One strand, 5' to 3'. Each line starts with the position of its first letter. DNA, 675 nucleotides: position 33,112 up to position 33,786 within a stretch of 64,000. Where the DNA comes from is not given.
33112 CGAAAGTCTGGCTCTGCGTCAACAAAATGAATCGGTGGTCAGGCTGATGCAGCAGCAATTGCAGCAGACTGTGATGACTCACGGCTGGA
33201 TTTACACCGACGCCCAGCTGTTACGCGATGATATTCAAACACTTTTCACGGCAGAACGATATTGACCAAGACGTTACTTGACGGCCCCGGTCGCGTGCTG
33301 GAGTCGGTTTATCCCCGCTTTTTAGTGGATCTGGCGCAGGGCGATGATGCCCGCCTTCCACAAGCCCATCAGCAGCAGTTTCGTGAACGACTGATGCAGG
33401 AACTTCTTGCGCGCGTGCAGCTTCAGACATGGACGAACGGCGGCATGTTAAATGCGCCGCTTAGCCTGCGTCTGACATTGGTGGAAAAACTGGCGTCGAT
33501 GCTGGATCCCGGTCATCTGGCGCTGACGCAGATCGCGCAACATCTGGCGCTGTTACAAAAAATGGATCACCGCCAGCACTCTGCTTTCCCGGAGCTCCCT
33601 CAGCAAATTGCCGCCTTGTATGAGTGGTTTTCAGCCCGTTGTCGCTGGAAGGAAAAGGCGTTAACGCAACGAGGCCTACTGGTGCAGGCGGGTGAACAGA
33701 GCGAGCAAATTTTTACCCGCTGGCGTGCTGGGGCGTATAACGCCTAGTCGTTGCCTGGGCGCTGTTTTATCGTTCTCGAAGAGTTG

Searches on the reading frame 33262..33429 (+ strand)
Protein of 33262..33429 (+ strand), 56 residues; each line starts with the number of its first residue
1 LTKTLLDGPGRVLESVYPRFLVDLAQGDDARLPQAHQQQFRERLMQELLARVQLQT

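Call 25: list_cluster_members(proteins=[window:33262-33429:+, window:33262-33624:+, window:33262-33645:+, window:33262-33669:+, window:33262-33684:+, window:33262-33696:+, window:33262-33720:+, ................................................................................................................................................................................, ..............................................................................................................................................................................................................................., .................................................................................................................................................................])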
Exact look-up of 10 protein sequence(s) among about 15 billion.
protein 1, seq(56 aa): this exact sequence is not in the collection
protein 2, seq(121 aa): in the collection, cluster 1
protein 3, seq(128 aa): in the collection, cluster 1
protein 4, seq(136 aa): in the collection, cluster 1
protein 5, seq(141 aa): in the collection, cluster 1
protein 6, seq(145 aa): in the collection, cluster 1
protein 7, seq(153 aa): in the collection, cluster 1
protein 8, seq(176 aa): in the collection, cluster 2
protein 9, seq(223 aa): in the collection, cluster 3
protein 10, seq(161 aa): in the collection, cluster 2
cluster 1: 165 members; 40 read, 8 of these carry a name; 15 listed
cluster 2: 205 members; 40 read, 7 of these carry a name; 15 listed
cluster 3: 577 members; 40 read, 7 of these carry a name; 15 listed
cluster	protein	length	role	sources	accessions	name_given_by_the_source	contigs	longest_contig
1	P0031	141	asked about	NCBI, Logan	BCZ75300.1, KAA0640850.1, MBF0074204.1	hypothetical protein HAX36_26250, partial [Escherichia coli]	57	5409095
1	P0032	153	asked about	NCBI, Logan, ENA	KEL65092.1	yjcZ-like family protein [Escherichia coli 5-172-05_S1_C3]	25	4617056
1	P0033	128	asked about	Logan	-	-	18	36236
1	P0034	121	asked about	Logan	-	-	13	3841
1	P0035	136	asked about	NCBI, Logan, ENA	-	-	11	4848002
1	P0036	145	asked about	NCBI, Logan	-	-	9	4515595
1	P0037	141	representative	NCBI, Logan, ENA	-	-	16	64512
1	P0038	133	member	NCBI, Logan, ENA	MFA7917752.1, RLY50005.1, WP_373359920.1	diguanylate cyclase regulator RdcB family protein, partial [Escherichia coli]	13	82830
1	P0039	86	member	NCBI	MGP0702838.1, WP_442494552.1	diguanylate cyclase regulator RdcB family protein, partial [Escherichia coli]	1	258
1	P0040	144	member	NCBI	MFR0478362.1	diguanylate cyclase regulator RdcB family protein, partial [Escherichia coli]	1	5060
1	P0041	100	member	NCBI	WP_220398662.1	YjcZ-like family protein, partial [Klebsiella pneumoniae]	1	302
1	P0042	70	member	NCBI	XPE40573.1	diguanylate cyclase regulator RdcB family protein [Shigella flexneri]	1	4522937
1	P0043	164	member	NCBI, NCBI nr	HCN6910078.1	TPA: hypothetical protein N6129_005166, partial [Escherichia coli] | hypothetical protein [Escherichia coli]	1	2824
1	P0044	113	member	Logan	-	-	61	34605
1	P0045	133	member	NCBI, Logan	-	-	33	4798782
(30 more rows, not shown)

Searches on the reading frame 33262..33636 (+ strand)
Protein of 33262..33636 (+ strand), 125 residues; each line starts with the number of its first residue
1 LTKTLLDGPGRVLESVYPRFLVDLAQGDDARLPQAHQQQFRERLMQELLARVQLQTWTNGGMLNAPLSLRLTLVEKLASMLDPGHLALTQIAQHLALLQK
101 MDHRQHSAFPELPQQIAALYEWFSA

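Call 30: list_cluster_members(proteins=[window:33262-33636:+, window:33262-33675:+, window:33262-33681:+, window:33262-33711:+, window:33262-33717:+, window:33262-33726:+, window:33262-33732:+, window:33262-33738:+, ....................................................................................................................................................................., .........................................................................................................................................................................])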
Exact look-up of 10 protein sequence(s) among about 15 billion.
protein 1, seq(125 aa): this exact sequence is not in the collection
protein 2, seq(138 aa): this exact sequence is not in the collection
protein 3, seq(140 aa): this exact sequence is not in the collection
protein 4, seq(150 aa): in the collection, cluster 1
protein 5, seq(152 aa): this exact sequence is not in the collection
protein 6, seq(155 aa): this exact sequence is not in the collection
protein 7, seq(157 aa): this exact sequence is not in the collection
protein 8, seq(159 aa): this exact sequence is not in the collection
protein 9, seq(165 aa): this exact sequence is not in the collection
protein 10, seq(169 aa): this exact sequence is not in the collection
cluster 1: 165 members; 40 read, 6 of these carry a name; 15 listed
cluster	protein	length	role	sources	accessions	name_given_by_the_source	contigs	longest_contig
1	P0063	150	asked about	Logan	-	-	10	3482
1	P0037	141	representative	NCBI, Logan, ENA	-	-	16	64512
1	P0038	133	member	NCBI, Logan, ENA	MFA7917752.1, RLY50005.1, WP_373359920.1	diguanylate cyclase regulator RdcB family protein, partial [Escherichia coli]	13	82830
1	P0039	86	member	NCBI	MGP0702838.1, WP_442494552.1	diguanylate cyclase regulator RdcB family protein, partial [Escherichia coli]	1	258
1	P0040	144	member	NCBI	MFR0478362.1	diguanylate cyclase regulator RdcB family protein, partial [Escherichia coli]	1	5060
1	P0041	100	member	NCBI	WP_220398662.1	YjcZ-like family protein, partial [Klebsiella pneumoniae]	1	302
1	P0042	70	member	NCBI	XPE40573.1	diguanylate cyclase regulator RdcB family protein [Shigella flexneri]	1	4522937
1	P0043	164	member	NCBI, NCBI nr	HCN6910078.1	TPA: hypothetical protein N6129_005166, partial [Escherichia coli] | hypothetical protein [Escherichia coli]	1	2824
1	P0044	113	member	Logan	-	-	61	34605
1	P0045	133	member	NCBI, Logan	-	-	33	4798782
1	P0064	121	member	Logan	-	-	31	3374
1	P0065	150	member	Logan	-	-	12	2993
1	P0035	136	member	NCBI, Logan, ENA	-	-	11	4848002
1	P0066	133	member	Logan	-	-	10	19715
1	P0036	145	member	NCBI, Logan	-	-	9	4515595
